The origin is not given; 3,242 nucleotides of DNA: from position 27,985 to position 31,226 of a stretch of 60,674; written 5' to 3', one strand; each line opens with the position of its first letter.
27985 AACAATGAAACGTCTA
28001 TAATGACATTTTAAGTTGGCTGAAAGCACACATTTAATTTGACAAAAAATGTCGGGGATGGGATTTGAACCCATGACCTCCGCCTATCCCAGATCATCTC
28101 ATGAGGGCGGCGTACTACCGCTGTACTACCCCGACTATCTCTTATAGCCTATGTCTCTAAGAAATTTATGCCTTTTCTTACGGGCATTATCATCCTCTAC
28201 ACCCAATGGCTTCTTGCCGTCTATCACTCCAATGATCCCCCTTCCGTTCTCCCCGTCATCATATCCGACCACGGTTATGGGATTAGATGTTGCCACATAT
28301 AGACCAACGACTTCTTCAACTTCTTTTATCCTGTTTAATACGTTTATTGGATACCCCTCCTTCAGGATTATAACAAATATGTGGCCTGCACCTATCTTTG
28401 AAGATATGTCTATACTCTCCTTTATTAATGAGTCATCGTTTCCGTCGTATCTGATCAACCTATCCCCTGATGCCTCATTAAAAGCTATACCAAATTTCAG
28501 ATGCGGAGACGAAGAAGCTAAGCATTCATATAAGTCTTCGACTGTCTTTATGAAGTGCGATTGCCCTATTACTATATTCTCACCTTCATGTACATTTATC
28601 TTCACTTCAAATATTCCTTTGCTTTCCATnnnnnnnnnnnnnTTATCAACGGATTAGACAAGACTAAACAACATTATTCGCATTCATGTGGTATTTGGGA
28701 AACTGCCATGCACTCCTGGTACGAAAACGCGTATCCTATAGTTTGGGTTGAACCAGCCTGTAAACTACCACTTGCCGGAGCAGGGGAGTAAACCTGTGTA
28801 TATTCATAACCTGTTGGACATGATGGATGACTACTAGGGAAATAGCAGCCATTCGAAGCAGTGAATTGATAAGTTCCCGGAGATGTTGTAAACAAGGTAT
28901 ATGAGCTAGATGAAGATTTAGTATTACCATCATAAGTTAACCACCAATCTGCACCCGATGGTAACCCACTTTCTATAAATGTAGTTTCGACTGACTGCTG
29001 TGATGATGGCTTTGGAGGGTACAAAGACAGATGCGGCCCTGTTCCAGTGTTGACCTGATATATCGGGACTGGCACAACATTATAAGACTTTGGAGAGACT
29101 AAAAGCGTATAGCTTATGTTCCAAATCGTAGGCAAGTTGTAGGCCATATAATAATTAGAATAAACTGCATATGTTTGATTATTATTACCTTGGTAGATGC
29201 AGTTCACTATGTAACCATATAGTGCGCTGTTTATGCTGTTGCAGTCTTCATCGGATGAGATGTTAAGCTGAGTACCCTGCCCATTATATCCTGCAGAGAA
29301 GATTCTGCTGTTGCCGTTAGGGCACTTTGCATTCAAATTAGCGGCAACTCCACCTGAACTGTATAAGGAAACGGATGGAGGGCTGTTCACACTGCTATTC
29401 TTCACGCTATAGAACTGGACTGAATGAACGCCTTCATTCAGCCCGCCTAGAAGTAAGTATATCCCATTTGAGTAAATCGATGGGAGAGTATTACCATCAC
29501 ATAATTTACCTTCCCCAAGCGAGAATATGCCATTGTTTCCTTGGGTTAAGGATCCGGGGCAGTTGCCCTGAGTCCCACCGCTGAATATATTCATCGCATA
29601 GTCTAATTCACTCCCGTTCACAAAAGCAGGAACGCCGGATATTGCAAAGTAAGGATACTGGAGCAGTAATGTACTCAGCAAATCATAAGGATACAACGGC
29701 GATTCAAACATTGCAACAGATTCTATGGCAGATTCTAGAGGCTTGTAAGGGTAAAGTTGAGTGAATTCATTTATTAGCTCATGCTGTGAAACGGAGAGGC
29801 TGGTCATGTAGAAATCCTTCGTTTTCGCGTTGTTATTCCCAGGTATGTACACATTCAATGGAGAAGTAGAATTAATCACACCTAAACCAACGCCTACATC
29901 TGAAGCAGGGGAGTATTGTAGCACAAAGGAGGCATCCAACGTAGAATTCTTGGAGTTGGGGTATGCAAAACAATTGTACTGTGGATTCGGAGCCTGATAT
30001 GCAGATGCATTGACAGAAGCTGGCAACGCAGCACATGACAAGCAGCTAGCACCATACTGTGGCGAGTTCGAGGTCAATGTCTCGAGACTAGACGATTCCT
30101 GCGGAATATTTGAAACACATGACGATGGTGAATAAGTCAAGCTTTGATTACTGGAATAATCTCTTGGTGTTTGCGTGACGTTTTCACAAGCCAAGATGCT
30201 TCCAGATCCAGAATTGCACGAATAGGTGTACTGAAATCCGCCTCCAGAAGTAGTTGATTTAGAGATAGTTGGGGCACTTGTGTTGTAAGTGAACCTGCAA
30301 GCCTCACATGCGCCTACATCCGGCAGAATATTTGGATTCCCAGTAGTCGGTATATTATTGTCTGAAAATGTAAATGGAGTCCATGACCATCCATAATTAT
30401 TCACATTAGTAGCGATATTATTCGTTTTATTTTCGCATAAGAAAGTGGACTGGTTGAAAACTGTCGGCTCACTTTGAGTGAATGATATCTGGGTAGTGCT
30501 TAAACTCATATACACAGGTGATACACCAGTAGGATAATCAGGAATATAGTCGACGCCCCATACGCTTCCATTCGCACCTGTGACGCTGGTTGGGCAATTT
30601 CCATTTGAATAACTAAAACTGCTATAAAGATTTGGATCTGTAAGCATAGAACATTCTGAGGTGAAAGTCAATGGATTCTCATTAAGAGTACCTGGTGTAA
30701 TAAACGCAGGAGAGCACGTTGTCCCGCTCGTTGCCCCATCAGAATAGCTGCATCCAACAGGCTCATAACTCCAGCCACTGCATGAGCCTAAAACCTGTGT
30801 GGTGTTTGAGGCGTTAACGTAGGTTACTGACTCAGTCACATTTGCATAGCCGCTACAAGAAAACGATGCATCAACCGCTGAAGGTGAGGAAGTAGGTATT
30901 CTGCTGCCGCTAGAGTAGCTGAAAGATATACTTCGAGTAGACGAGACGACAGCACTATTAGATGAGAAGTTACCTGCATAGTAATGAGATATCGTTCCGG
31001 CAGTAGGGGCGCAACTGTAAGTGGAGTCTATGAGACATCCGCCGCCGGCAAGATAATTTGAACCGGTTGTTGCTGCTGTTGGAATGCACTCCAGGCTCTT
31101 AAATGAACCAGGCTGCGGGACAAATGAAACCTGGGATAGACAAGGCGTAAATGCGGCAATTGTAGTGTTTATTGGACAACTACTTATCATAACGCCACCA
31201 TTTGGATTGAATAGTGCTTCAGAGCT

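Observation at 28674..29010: Shared C-terminal domain of the two giant proteins with a 126 bp perfect direct repeat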

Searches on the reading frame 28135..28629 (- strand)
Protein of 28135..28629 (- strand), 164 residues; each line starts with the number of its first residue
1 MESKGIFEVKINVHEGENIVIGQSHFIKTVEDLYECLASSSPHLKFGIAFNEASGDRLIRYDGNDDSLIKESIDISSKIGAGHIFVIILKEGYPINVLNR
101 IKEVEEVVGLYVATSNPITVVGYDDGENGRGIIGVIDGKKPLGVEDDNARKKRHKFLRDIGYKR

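Call 21: find_encoding_contigs(protein=window:28135-28629:-, flank=10000, max_places=8)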
Protein window:28135-28629:- (164 aa): 4 contigs read that carry it; 4 places shown.
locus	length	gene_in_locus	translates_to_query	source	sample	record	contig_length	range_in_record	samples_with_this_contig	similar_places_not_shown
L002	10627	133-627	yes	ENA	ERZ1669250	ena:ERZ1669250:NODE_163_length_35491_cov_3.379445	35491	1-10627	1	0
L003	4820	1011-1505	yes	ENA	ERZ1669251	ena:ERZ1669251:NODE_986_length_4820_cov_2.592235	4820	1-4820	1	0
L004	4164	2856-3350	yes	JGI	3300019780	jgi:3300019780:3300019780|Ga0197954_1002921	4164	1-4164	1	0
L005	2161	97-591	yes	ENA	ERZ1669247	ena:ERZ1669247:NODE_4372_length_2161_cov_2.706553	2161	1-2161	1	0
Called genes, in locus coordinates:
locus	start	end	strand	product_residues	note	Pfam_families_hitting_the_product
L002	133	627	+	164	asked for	PF04008:Adenosine_kin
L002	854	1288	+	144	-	PF10107:Endonuc_Holl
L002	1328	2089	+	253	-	-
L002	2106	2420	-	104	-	PF01035:DNA_binding_1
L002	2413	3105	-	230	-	PF03109:ABC1 (faint), PF01163:RIO1, PF19974:TCAD9 (faint)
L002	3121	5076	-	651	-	PF00493:MCM (faint), PF01078:Mg_chelatase, PF20030:bpMoxR (weak), PF00004:AAA (faint), PF00158:Sigma54_activat, PF20436:LonB_AAA-LID, PF05362:Lon_C, PF13541:ChlI, +1 more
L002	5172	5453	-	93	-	-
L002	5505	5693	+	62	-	-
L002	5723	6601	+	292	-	PF00892:EamA (weak)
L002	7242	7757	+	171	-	PF00252:Ribosomal_L16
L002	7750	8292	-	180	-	PF01923:Cob_adeno_trans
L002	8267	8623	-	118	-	-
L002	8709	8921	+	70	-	PF01868:RNase_P-MRP_p29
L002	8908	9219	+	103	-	PF00366:Ribosomal_S17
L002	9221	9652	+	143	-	PF00238:Ribosomal_L14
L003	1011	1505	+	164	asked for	PF04008:Adenosine_kin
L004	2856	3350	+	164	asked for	PF04008:Adenosine_kin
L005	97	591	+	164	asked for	PF04008:Adenosine_kin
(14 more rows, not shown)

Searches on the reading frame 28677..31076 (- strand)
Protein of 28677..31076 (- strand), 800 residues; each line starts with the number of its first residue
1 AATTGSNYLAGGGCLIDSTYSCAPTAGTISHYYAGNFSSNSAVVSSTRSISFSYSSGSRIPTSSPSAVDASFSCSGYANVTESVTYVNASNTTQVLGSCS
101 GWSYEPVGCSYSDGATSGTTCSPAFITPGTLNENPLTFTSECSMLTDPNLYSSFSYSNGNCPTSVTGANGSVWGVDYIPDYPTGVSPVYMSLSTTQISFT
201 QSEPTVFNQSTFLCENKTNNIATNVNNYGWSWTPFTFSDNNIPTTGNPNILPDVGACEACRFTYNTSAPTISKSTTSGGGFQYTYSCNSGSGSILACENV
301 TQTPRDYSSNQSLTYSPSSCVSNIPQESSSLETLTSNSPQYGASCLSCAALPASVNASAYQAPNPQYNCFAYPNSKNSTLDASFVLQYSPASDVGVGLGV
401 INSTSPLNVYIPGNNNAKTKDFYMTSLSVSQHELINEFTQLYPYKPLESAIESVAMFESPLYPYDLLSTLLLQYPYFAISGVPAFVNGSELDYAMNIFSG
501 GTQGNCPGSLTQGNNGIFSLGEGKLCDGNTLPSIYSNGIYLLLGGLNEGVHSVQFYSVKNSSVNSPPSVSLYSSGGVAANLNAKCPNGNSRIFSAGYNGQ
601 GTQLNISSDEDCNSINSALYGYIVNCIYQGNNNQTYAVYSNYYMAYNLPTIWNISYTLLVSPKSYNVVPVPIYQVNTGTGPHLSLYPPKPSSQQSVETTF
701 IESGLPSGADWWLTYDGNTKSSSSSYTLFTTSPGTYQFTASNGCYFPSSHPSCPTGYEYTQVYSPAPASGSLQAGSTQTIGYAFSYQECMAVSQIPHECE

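Call 51: find_homologous_proteins(query=window:28677-31076:-, max_evalue=0.001)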
Query window:28677-31076:- (800 aa): 1 proteins with E <= 0.001 among 8000 candidates.
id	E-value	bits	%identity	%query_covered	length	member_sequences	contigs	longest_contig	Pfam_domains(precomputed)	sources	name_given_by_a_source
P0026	1.4e-141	492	37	97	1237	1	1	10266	-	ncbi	-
